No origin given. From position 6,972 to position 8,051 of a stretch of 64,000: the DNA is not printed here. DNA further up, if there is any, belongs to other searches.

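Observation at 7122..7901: Single-HKD Nuc/PLD-fold protein with a two-helix transmembrane hairpin inserted into the catalytic domain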

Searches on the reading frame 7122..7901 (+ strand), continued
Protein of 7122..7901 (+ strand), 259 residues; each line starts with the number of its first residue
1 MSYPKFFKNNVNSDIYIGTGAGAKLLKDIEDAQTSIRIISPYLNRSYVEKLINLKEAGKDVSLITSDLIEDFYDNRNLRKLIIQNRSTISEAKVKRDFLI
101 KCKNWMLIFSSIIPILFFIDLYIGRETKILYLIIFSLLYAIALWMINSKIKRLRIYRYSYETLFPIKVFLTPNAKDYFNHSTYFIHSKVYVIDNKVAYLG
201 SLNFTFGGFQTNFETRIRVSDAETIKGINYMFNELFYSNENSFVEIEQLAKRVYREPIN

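Call 55: search_solved_structures(query=A1, max_evalue=0.01, show_alignments=5)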
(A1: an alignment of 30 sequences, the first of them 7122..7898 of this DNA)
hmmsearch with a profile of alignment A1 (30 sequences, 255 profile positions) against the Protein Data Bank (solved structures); distinct sequences matched with E-value up to 0.01: 11.
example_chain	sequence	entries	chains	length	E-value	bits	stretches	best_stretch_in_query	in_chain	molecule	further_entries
6ehi_A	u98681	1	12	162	3.9e-12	49.5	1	178-234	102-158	Nuclease NucT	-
4ggj_A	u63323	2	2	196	3.2e-09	40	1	179-234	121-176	Mitochondrial cardiolipin hydrolase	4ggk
9lkx_K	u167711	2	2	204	3.7e-09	39.7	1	178-235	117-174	Mitochondrial cardiolipin hydrolase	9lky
7e0m_A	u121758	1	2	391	3.4e-08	36.6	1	180-235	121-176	Phospholipase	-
1byr_A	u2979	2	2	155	6.1e-08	35.7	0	176-221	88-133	PROTEIN (ENDONUCLEASE)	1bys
7v53_A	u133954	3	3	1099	3.8e-05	26.6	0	175-203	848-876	Phospholipase D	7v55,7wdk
8yr5_A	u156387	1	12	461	0.0013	21.6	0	26-75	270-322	CDP-diacylglycerol--serine O-phosphatidyltransferase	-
8yr6_A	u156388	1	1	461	0.0013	21.5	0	26-75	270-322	CDP-diacylglycerol--serine O-phosphatidyltransferase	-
6u8z_A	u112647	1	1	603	0.0015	21.4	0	163-198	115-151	Phospholipase D1,Phospholipase D1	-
6ohr_A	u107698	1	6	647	0.0018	21.1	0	163-198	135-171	Phospholipase D1, chimeric constuct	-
6ohm_A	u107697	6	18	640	0.0028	20.5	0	164-199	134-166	Phospholipase D2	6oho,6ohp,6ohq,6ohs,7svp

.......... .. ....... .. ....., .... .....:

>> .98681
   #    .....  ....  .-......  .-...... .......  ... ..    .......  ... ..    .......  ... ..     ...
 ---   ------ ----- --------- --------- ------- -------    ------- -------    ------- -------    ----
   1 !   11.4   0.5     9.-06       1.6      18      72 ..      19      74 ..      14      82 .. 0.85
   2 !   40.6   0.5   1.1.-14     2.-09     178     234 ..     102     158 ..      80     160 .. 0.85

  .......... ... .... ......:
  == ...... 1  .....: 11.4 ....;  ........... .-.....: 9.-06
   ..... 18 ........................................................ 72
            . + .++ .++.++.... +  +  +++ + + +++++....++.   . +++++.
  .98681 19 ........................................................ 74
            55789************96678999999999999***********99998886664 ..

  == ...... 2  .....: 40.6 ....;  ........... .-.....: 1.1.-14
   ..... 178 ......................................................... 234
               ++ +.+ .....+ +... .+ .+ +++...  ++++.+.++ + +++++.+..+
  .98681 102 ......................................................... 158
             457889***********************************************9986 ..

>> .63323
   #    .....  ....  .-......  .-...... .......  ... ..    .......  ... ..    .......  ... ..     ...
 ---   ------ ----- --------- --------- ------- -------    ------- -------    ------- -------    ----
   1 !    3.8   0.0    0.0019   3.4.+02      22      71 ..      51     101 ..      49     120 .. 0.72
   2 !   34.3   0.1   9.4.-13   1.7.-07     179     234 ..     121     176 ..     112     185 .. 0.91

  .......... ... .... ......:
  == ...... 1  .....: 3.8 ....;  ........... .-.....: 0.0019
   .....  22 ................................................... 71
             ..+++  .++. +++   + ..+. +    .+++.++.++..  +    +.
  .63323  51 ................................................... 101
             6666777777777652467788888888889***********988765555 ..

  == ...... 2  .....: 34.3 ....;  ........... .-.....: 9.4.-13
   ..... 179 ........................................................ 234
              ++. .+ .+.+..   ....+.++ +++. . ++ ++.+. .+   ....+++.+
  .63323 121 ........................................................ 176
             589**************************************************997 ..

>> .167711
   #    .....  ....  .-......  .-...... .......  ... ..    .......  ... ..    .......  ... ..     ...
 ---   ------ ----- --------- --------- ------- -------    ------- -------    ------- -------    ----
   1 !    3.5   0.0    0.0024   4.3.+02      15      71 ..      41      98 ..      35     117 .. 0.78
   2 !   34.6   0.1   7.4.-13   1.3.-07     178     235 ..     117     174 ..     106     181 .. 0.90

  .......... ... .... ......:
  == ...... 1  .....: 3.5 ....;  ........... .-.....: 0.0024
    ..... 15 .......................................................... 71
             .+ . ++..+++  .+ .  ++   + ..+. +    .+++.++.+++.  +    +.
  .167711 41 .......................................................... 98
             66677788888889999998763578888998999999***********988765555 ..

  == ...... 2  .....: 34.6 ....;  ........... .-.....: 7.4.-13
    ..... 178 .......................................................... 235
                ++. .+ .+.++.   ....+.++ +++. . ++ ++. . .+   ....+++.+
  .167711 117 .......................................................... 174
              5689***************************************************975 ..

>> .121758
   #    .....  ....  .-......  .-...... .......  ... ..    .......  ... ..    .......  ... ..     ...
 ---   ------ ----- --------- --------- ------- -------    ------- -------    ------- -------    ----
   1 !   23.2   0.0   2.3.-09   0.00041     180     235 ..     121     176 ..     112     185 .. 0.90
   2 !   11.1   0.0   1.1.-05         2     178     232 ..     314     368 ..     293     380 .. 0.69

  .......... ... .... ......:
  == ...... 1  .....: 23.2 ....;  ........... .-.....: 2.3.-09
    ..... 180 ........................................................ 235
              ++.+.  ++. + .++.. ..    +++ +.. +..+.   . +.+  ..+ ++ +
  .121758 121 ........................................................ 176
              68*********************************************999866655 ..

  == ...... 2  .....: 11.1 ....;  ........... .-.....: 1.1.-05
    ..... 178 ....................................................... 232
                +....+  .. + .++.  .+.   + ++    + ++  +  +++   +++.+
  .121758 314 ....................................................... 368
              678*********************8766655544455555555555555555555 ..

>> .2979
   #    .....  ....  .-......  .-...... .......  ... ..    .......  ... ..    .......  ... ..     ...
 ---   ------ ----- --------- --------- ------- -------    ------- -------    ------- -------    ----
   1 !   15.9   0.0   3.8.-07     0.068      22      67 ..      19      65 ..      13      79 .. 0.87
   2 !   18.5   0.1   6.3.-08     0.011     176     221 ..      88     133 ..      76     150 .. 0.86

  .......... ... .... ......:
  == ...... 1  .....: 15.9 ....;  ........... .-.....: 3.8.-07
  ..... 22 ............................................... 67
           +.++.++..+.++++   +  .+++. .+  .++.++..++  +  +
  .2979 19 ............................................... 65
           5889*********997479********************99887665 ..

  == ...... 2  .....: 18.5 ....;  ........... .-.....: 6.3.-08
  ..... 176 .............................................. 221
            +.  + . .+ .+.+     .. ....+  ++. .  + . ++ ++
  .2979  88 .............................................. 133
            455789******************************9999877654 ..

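Call 64: search_protein_families(library=pfam, proteins=[L059:3157-7719:+, L059:8999-9541:+, L059:9550-10029:+, L059:10113-10631:+, L059:10696-11364:-, L059:11364-12374:-, L040:9020-12127:-, L040:12145-13644:-, L040:13929-15110:-, L040:1076-2221:+], max_evalue=0.0001)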
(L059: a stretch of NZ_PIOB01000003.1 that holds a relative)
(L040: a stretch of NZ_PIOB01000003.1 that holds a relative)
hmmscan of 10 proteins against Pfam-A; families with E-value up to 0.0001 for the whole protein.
L059:3157-7719:+ (1521 aa): 0 families

L059:8999-9541:+ (181 aa): 1 family
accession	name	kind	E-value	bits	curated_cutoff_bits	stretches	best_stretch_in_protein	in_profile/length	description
PF04343.18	DUF488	-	2.7e-19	70.4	22.2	1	17-127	3-115/121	Domain of unknown function DUF488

L059:9550-10029:+ (160 aa): 2 families
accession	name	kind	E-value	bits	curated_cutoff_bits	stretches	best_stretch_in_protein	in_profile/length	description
PF04343.18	DUF488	-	3.3e-15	57.2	22.2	1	15-148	4-121/121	Domain of unknown function DUF488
PF22751.1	DUF488-N3a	-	2.8e-07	31.3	27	1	66-150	41-116/118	Active DUF488-N3 subclade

L059:10113-10631:+ (173 aa): 1 family
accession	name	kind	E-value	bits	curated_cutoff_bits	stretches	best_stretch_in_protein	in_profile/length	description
PF22557.2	DuOB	-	1.4e-05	25.7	27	1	18-171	52-210/210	Dual OB-containing domain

L059:10696-11364:- (222 aa): 0 families

L059:11364-12374:- (336 aa): 0 families

L040:9020-12127:- (1035 aa): 3 families
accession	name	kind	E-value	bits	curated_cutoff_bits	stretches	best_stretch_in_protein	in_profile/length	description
PF00873.25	ACR_tran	-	1e-277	924.4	28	1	5-1021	2-1020/1021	AcrB/AcrD/AcrF family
PF03176.21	MMPL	-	8.7e-16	58.2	20.5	2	297-517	107-319/333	MMPL family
PF20990.2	DUF2207_C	-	2.3e-05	24.7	33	0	822-946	103-208/247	Predicted membrane protein (DUF2207) C-terminal domain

L040:12145-13644:- (499 aa): 3 families
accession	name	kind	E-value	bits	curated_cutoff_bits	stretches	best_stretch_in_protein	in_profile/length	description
PF16576.10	HlyD_D23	-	1.4e-07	31.5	30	1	200-337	20-143/214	Barrel-sandwich domain of CusB or HlyD membrane-fusion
PF13437.12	HlyD_3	-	5.4e-07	30.7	22.2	0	304-401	1-96/106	HlyD family secretion protein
PF13533.13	Biotin_lipoyl_2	-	2.6e-06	27.5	29.8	0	304-327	2-25/32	Biotin-lipoyl like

L040:13929-15110:- (393 aa): 1 family
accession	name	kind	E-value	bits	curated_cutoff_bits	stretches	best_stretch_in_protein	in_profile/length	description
PF02321.23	OEP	-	2.9e-14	53.7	22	2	222-389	3-183/187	Outer membrane efflux protein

L040:1076-2221:+ (382 aa): 0 families

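Call 65: find_related_loci(query=A1, collection=viral_contigs, flank=8000)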
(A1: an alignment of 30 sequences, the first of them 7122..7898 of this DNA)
Query A1 (259 aa) in viral_contigs; peptide patterns used: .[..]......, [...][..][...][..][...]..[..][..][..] (x = any residue, [..] = any of these).
70 stretches matched a pattern, but none encodes a relative of the query by tblastn (E <= 1e-3).

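Call 74: find_encoding_contigs(protein=P0047, flank=7000, max_places=2)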
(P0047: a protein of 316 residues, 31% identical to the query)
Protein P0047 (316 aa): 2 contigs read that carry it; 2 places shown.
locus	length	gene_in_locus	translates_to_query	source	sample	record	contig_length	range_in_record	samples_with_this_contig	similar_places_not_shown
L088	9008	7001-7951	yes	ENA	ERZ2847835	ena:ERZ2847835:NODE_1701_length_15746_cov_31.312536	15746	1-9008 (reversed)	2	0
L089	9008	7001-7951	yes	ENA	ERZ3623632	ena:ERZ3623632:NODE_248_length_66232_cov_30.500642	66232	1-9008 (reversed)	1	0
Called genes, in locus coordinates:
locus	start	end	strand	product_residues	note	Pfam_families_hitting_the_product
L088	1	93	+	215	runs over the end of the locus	PF14602:Hexapep_2 (faint), PF00132:Hexapep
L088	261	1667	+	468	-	PF01406:tRNA-synt_1e, PF01921:tRNA-synt_1f (faint), PF09334:tRNA-synt_1g, PF00133:tRNA-synt_1 (weak), PF09190:DALR_2, PF23493:CysS_C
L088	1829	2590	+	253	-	PF01182:Glucosamine_iso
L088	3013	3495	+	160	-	PF04073:tRNA_edit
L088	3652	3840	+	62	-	-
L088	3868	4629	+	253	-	PF01261:AP_endonuc_2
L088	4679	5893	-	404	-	PF00990:GGDEF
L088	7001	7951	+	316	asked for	PF09565:RE_NgoFVII (faint), PF13091:PLDc_2, PF00614:PLDc (weak)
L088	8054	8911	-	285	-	PF13495:Phage_int_SAM_4 (weak), PF14659:Phage_int_SAM_3, PF00589:Phage_integrase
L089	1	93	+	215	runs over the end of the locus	PF14602:Hexapep_2 (faint), PF00132:Hexapep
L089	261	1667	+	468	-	PF01406:tRNA-synt_1e, PF01921:tRNA-synt_1f (faint), PF09334:tRNA-synt_1g (weak), PF00133:tRNA-synt_1 (weak), PF09190:DALR_2, PF23493:CysS_C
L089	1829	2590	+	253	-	PF01182:Glucosamine_iso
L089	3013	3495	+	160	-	PF04073:tRNA_edit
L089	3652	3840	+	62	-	-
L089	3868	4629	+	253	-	PF01261:AP_endonuc_2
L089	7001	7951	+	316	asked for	PF09565:RE_NgoFVII (faint), PF13091:PLDc_2, PF00614:PLDc (weak)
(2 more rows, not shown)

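Call 75: find_encoding_contigs(protein=P0051, flank=7000, max_places=2)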
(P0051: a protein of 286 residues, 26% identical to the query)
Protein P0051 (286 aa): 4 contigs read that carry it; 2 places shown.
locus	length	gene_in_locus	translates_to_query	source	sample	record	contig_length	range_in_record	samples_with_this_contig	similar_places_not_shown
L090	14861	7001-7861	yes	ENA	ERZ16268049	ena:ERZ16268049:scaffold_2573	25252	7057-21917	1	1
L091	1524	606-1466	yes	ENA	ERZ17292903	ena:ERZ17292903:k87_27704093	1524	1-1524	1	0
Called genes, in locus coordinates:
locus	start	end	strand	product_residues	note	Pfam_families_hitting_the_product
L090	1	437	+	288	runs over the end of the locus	-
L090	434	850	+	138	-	PF14208:DUF4320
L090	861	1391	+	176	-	-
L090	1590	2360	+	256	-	PF02661:Fic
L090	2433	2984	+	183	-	-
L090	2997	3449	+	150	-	-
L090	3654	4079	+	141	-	-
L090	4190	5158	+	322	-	-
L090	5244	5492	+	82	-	PF02604:PhdYeFM_antitox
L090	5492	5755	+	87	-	PF05016:ParE_toxin (weak), PF06769:YoeB_toxin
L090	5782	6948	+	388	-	PF21764:Invasin_D4 (faint), PF21461:HL_N-beta (faint), PF22359:Big-like (faint), PF02368:Big_2, PF26182:Ig_NUP210_5th (weak), PF26918:Ig_Eae (weak), PF02368:Big_2, PF26918:Ig_Eae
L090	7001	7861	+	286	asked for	PF13091:PLDc_2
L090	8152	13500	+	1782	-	PF26614:DUF8194, PF26615:DUF8195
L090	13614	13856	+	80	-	-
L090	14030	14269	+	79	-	-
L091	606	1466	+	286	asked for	PF13091:PLDc_2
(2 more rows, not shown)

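Call 76: find_encoding_contigs(protein=P0042, flank=7000, max_places=2)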
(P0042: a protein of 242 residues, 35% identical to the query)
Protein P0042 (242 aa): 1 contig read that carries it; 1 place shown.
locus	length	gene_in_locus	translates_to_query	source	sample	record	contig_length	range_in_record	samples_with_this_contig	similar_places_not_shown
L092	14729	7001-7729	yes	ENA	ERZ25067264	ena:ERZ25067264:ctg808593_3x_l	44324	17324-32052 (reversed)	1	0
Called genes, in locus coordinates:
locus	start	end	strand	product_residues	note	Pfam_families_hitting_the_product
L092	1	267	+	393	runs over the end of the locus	PF22660:RS_preATP-grasp-like, PF02222:ATP-grasp, PF02655:ATP-grasp_3 (weak), PF08443:RimK (faint), PF17769:PurK_C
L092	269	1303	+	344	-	PF00731:AIRC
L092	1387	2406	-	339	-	PF00348:polyprenyl_synt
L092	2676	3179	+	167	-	PF00551:Formyl_trans_N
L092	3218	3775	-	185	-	PF00293:NUDIX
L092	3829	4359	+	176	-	PF01467:CTP_transf_like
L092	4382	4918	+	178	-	PF03167:UDG (weak)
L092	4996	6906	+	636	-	PF00270:DEAD, PF02562:PhoH (faint), PF04851:ResIII, PF06733:DEAD_2, PF06777:HBB (weak), PF00271:Helicase_C (weak), PF13307:Helicase_C_2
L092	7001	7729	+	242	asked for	PF09565:RE_NgoFVII (faint), PF13091:PLDc_2, PF00614:PLDc (weak)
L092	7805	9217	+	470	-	PF01478:Peptidase_A24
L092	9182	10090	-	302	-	PF00561:Abhydrolase_1 (weak), PF12146:Hydrolase_4 (faint), PF08538:DUF1749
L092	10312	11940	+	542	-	PF06418:CTP_synth_N, PF00117:GATase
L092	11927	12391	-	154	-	PF01883:FeS_assembly_P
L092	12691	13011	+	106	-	-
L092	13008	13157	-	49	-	-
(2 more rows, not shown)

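Call 79: fold_search(model_id=the predicted structure, library=viral)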
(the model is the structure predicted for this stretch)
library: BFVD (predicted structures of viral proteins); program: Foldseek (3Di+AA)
matches with E <= 10: 147; with E <= 0.001: 9
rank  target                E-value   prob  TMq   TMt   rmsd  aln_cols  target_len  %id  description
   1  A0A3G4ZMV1            7.2e-07  1.00  0.40  0.31  15.2       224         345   15  PLD phosphodiesterase domain-containing protein [Terrestrivirus sp.]
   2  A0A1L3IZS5            3.5e-06  1.00  0.42  0.40  13.1       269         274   17  (no name in the UniProt tables at hand)
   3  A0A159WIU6            6.8e-06  1.00  0.48  0.63  13.1       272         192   11  Major envelope protein (Fragment) [Orf virus]
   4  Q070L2                2.7e-05  1.00  0.40  0.28  16.4       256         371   12  Palmitylated EEV envelope lipase [Nile crocodilepox virus (isolate Crocodylus niloticus/Zimbabwe/Ume/2001)]
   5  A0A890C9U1            1.1e-04  1.00  0.41  0.48  17.0       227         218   11  Major envelope protein (Fragment) [Orf virus]
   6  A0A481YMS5            2.9e-04  1.00  0.37  0.32  19.6       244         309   11  PLD-like domain protein [Pithovirus LCDPAC01]
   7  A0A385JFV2            3.3e-04  1.00  0.38  0.38  12.2       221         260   13  Major envelope protein (Fragment) [Orf virus]
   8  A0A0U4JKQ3            7.7e-04  1.00  0.39  0.42  16.4       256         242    8  NucT-like nuclease [Arthrobacter phage Galaxy]
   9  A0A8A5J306            9.2e-04  1.00  0.39  0.36  14.8       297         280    8  (no name in the UniProt tables at hand)
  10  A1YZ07                1.7e-03  1.00  0.38  0.57   8.9       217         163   11  Major envelope protein (Fragment) [Rabbit fibroma virus]
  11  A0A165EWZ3            5.1e-02  0.97  0.23  0.40   4.3        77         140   12  Major envelope protein (Fragment) [Orf virus]
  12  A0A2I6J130            1.9e-01  0.85  0.24  0.58   7.8        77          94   13  CPXV061 protein [Vaccinia virus]
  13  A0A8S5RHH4            2.6e-01  0.30  0.20  0.33  18.7       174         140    9  Uncharacterized protein [virus sp. ctiha2]
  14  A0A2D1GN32            5.7e-01  0.08  0.20  0.20  19.5       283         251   11  (no name in the UniProt tables at hand)
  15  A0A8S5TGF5            6.9e-01  0.03  0.09  0.12  31.4       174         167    9  Uncharacterized protein [Myoviridae sp. ctIty1]
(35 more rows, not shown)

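Call 80: find_encoding_contigs(protein=P0041, flank=7000, max_places=1)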
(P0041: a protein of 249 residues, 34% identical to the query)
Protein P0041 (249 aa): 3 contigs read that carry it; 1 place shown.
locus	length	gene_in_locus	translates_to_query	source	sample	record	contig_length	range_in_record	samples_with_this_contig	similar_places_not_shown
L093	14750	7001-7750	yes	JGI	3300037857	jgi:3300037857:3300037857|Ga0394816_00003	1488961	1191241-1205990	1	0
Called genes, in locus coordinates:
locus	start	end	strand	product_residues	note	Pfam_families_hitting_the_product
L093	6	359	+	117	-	PF00436:SSB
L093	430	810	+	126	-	PF21781:DUF6876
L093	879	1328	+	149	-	PF04002:RadC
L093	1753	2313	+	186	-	-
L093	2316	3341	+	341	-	PF18976:DUF5712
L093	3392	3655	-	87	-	-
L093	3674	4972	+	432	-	PF02534:T4SS-DNA_transf, PF10412:TrwB_AAD_bind, PF12696:TraG-D_C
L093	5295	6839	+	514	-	PF02195:ParB_N, PF17762:HTH_ParB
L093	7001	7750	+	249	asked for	PF13091:PLDc_2, PF00614:PLDc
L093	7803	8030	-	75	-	-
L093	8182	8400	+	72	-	-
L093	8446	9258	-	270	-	PF13595:DUF4138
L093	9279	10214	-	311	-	PF12508:Transposon_TraM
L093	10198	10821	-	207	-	-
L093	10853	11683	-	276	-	-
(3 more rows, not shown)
